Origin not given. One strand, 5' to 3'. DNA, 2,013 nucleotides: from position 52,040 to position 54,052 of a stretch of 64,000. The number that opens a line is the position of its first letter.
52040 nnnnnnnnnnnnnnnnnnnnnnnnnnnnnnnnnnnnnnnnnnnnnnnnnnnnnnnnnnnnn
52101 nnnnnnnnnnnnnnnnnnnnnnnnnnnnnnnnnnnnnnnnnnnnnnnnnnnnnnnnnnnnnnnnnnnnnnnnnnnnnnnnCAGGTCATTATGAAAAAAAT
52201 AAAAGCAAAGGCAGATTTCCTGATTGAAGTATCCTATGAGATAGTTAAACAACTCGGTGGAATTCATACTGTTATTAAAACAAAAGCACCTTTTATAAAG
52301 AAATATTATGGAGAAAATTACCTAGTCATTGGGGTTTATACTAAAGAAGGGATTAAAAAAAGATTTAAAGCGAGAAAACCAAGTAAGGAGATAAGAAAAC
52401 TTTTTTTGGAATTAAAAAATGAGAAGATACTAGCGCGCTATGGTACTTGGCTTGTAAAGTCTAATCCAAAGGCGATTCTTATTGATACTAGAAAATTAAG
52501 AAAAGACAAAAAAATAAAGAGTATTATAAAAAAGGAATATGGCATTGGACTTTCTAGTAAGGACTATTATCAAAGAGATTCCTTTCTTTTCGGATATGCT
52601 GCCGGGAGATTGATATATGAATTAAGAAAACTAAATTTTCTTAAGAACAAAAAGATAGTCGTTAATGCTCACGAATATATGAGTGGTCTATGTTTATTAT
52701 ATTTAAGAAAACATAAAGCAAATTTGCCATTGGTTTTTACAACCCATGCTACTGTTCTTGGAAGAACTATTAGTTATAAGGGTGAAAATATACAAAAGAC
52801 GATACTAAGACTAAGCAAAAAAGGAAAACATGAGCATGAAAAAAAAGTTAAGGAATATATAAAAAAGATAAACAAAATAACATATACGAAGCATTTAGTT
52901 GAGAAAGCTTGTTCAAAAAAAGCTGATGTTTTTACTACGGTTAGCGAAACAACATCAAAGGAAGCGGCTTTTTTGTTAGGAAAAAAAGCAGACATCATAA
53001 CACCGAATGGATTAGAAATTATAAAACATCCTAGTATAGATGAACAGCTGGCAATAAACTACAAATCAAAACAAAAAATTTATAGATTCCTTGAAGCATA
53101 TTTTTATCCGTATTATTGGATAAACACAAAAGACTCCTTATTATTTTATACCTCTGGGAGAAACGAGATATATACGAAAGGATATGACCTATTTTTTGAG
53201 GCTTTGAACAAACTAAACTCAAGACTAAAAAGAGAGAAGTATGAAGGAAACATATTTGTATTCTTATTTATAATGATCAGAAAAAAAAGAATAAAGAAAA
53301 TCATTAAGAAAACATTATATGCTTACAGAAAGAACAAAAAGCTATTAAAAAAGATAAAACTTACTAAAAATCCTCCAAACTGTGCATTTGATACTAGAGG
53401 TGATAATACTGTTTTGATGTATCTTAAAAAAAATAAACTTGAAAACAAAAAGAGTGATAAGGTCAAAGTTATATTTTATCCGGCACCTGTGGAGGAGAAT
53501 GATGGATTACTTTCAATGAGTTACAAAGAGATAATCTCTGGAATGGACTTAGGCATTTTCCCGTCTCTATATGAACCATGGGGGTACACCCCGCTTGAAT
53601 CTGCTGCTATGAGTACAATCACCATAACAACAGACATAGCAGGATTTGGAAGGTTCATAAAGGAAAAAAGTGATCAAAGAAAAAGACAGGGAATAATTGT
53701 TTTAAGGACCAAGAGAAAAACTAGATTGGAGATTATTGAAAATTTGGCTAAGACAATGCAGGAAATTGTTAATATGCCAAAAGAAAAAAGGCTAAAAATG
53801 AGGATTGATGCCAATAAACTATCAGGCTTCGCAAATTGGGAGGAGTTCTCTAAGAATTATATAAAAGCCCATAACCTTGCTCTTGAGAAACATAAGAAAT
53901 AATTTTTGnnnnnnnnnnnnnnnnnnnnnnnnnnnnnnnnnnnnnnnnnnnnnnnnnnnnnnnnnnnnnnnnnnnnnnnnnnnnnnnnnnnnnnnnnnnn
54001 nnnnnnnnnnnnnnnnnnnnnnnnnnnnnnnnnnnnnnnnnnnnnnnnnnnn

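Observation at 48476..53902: Glycosyl-phosphoglycerate synthase and phosphatase pair bracketed by two divergent GT3 glycogen-synthase-like paralogs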

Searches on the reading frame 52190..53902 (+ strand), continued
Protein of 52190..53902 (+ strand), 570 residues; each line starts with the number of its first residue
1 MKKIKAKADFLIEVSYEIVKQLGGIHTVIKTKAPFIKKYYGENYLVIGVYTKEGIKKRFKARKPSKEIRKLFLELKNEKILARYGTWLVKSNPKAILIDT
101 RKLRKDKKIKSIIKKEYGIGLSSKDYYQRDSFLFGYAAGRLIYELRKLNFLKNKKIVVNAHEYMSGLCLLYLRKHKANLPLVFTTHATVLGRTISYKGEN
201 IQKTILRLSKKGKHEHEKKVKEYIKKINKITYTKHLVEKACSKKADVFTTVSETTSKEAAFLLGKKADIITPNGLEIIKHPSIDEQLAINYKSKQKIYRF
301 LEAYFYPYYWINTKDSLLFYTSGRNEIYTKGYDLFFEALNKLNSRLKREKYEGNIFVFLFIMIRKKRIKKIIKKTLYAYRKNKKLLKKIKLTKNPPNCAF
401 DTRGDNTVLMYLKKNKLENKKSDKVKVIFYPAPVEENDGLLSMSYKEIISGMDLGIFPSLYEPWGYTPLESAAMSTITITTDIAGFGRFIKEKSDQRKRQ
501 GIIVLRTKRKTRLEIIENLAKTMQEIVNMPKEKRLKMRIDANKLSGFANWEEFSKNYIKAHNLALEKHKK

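Call 97: search_protein_families(library=pfam, proteins=[L177:8779-9909:-, L177:7996-8778:+], max_evalue=0.001)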
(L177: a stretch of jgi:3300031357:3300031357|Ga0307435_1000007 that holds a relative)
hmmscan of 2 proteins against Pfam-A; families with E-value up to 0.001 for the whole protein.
L177:8779-9909:- (376 aa): 7 families
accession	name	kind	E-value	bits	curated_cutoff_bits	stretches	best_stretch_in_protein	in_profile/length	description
PF00534.26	Glycos_transf_1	-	3.8e-37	127.9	26.4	1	189-346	5-166/172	Glycosyl transferases group 1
PF13692.12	Glyco_trans_1_4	-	2.5e-33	115.7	27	1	200-338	2-142/142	Glycosyl transferases group 1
PF13439.12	Glyco_transf_4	-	5.5e-24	85.5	28.5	1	18-185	1-166/170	Glycosyltransferase Family 4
PF20706.3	GT4-conflict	-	5.4e-20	72.2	26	1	141-318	135-324/385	Family 4 Glycosyltransferase in conflict systems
PF08323.17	Glyco_transf_5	-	6e-14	52.8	22.7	1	5-170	1-227/239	Starch synthase catalytic domain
PF13579.12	Glyco_trans_4_4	-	8e-06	26.7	29.7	1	92-183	66-157/158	Glycosyl transferase 4-like domain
PF00982.27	Glyco_transf_20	-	0.00016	21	32.5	0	272-347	368-448/473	Glycosyltransferase family 20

L177:7996-8778:+ (260 aa): 3 families
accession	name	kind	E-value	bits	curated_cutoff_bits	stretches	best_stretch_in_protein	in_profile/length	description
PF00483.29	NTP_transferase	-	2e-39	136.1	21.2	1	2-244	1-243/245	Nucleotidyl transferase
PF12804.13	NTP_transf_3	-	6.8e-09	36.5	27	1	3-143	1-126/160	MobA-like NTP transferase domain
PF01128.25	IspD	-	0.00012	22.3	27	1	2-68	2-65/221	2-C-methyl-D-erythritol 4-phosphate cytidylyltransferase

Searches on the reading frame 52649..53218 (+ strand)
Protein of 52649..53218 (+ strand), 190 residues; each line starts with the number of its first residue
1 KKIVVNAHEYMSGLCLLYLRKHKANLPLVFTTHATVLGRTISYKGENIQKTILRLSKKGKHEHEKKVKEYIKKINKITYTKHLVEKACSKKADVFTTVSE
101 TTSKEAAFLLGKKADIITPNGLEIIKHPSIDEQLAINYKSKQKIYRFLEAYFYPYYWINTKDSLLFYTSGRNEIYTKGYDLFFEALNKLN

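Call 92: search_solved_structures(query=window:52649-53218:+, max_evalue=0.001, show_alignments=5)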
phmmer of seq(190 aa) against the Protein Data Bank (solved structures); distinct sequences matched with E-value up to 0.001: 12.
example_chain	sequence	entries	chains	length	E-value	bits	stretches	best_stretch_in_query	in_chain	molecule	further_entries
4qlb_A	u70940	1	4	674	1.6e-26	96.4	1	3-190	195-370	Probable glycogen [starch] synthase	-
6u77_A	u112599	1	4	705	1.4e-25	93.3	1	3-190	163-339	Glycogen [starch] synthase isoform 2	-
5ux7_A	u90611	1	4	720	1.5e-25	93.2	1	3-190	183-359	Glycogen [starch] synthase isoform 2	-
4kq1_A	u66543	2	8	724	1.5e-25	93.2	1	3-190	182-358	Gsy2p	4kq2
5suk_A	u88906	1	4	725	1.5e-25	93.2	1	3-190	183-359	Glycogen [starch] synthase isoform 2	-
3nb0_A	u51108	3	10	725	1.5e-25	93.2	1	3-190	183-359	Glycogen [starch] synthase isoform 2 | PROTEIN (Glycogen [starch] synthase isoform 2)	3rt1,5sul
3naz_A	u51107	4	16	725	1.5e-25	93.2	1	3-190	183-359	Glycogen [starch] synthase isoform 2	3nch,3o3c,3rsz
8cvx_A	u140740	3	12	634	2.8e-25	92.3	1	3-190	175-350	Glycogen [starch] synthase, muscle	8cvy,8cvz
5uw0_A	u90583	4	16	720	3.9e-25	91.9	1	3-190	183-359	Glycogen [starch] synthase isoform 2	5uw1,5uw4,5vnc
4kqm_A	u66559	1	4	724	4e-25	91.8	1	3-190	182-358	Gsy2p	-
7q0b_A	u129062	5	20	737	4.1e-25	91.8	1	3-190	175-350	Glycogen [starch] synthase, muscle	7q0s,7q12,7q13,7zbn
8z0a_A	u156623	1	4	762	4.4e-25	91.7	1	3-190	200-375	Glycogen [starch] synthase, muscle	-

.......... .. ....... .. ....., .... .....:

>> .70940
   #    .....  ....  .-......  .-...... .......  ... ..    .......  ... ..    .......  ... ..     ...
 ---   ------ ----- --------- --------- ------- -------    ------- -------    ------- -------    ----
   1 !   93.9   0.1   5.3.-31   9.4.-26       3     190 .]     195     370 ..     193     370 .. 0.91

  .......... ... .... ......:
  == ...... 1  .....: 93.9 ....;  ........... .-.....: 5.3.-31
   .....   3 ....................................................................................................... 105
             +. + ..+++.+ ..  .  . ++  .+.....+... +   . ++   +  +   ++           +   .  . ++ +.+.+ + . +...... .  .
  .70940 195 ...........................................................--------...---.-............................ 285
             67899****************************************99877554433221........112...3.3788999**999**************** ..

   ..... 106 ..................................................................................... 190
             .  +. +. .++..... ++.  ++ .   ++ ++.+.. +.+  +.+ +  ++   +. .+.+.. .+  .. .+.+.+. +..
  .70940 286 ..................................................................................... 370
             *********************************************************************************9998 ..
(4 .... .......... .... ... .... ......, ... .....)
